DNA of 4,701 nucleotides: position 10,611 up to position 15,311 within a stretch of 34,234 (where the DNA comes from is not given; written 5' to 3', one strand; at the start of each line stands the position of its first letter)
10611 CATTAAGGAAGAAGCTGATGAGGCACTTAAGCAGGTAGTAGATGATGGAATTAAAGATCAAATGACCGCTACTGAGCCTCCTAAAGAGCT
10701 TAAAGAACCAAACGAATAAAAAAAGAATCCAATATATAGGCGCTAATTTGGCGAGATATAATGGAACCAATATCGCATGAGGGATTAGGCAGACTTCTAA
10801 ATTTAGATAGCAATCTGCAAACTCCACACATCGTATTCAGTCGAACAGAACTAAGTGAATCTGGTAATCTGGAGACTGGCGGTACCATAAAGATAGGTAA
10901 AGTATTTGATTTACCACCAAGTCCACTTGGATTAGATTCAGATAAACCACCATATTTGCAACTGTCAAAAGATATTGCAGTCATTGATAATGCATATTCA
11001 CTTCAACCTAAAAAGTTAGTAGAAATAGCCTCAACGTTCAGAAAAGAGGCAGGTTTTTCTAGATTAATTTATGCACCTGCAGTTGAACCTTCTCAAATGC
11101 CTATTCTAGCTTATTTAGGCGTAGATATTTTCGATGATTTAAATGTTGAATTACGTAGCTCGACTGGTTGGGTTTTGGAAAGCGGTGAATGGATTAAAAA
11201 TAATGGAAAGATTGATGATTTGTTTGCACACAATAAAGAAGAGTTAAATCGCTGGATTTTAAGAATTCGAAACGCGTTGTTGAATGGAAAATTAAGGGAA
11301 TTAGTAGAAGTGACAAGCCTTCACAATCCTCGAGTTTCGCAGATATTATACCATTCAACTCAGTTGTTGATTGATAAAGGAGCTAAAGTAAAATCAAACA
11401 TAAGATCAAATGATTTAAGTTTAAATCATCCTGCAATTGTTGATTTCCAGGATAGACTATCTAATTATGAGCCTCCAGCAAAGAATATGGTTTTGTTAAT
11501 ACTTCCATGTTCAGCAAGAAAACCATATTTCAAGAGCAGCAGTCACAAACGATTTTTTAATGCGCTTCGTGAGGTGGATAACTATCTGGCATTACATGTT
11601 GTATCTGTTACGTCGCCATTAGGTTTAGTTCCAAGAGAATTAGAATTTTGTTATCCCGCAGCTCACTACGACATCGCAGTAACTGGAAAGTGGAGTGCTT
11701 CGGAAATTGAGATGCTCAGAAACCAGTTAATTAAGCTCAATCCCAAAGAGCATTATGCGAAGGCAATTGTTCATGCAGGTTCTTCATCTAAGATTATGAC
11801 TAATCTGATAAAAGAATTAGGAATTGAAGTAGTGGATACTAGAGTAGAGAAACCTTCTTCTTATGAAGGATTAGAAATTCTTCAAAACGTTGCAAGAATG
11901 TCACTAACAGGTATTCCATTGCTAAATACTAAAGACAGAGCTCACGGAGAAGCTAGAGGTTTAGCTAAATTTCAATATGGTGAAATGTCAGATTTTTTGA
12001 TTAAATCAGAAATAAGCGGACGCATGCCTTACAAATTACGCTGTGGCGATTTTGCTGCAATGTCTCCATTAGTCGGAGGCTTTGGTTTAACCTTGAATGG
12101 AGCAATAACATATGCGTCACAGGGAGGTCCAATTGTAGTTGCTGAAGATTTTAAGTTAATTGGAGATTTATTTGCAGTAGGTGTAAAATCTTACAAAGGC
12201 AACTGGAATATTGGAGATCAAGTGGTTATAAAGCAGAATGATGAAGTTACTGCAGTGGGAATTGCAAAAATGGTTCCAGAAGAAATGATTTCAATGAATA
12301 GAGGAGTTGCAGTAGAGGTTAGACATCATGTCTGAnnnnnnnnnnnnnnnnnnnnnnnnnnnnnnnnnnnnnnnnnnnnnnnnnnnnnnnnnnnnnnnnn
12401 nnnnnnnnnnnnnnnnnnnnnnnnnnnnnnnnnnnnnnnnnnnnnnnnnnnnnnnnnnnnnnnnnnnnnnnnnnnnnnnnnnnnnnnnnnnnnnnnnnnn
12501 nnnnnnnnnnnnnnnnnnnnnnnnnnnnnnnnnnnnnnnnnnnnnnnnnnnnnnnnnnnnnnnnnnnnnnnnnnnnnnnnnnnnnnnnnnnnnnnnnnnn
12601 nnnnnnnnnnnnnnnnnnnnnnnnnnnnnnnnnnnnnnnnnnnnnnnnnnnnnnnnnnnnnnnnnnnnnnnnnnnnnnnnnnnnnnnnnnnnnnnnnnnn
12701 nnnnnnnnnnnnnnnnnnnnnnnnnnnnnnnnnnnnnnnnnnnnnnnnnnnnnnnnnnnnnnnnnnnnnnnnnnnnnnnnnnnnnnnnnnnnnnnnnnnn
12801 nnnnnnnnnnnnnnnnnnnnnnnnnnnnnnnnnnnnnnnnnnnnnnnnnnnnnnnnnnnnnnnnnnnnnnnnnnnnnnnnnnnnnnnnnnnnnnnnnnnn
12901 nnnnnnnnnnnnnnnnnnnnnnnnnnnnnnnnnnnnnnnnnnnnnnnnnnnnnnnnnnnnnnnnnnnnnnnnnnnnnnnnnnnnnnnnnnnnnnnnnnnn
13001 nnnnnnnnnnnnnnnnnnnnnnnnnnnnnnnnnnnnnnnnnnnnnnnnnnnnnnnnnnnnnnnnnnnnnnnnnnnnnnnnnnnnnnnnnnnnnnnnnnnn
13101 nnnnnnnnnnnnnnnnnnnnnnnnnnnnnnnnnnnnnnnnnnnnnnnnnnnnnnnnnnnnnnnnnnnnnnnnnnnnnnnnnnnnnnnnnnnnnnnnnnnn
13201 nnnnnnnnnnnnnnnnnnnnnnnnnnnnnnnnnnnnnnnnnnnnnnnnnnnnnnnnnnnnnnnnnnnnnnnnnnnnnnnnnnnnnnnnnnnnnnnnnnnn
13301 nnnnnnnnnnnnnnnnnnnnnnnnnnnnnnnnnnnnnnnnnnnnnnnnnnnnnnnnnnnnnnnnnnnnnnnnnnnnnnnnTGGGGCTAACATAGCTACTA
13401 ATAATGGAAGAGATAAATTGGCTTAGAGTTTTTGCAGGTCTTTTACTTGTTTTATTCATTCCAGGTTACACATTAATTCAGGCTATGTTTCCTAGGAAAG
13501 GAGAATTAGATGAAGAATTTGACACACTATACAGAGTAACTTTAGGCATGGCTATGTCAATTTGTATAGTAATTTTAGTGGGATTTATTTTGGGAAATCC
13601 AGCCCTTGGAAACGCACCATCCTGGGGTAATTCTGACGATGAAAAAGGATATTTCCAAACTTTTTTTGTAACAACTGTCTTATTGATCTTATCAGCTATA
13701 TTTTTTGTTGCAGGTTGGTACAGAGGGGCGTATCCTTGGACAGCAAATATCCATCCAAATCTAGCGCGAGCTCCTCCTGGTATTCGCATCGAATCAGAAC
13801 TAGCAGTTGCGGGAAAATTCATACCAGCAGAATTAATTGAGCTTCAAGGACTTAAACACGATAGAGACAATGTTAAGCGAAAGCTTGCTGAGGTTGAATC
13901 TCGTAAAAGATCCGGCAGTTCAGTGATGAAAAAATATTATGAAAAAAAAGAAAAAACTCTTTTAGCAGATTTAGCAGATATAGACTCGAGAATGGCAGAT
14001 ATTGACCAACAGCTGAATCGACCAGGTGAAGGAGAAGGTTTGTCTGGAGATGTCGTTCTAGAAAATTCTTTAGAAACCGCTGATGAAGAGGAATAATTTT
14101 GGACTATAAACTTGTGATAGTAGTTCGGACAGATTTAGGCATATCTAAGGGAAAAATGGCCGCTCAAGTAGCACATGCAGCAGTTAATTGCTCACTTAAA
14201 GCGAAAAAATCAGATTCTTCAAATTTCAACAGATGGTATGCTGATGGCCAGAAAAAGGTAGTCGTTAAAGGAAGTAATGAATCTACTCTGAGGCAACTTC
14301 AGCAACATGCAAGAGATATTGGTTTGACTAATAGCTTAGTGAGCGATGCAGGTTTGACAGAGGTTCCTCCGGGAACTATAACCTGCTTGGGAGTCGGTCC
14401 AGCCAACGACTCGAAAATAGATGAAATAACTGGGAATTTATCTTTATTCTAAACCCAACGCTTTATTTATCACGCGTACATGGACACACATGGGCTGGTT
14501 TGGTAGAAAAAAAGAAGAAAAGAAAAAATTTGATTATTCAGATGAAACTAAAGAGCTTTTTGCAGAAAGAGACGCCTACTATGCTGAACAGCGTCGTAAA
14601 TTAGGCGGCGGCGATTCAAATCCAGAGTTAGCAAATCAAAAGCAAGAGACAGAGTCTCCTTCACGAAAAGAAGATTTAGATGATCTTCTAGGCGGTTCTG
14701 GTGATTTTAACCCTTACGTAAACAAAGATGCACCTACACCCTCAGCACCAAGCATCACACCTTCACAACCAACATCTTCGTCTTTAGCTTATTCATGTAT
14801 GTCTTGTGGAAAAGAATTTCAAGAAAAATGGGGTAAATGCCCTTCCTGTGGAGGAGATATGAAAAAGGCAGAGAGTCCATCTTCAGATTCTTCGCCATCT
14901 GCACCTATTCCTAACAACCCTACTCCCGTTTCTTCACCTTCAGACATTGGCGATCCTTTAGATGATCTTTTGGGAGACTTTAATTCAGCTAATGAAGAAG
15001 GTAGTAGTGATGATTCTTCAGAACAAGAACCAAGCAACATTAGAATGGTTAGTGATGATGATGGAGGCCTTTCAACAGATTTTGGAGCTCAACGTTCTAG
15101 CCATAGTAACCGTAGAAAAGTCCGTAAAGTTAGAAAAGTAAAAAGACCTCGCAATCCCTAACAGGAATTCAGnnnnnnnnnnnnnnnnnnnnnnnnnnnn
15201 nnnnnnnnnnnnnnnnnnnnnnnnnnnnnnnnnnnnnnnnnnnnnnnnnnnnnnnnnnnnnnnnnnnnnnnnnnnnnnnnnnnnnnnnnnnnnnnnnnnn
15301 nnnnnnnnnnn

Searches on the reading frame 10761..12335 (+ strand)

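Call 10: search_protein_families(library=pfam, proteins=[window:10761-12335:+], max_evalue=0.001)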
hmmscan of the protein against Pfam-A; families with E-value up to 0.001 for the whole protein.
window:10761-12335:+ (524 aa): 2 families
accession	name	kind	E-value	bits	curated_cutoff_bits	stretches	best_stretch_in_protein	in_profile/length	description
PF17884.7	DUF5591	-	2.3e-41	141.6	26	1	226-376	1-148/150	Domain of unknown function (DUF5591)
PF01472.26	PUA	-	2.1e-11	44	24.8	1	469-524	18-74/74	PUA domain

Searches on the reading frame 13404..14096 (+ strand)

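Call 11: search_protein_families(library=pfam, proteins=[window:13404-14096:+], max_evalue=0.001)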
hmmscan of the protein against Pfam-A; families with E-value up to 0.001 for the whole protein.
window:13404-14096:+ (230 aa): 2 families
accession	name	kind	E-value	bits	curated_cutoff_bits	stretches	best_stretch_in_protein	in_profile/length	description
PF07760.16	DUF1616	-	8.3e-15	55.2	31.6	1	6-63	21-86/307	Protein of unknown function (DUF1616)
PF00854.27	PTR2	-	0.00013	21.4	27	0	5-61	244-298/392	POT family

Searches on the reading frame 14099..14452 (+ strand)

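Call 11: search_protein_families(library=pfam, proteins=[window:14099-14452:+], max_evalue=0.001)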
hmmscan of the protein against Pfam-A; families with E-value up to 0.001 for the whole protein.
window:14099-14452:+ (117 aa): 1 family
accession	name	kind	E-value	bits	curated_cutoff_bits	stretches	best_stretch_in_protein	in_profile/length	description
PF01981.21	PTH2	-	1.5e-42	144.9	23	1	3-117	1-115/115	Peptidyl-tRNA hydrolase PTH2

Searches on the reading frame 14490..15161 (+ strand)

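Call 11: search_protein_families(library=pfam, proteins=[window:14490-15161:+], max_evalue=0.001)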
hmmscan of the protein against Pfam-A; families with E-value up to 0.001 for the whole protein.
window:14490-15161:+ (223 aa): 1 family
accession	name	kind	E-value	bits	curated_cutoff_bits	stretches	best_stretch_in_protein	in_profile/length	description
PF23455.1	DUF7129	-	3.9e-05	23.7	30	1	94-125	7-38/45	Domain of unknown function (DUF7129)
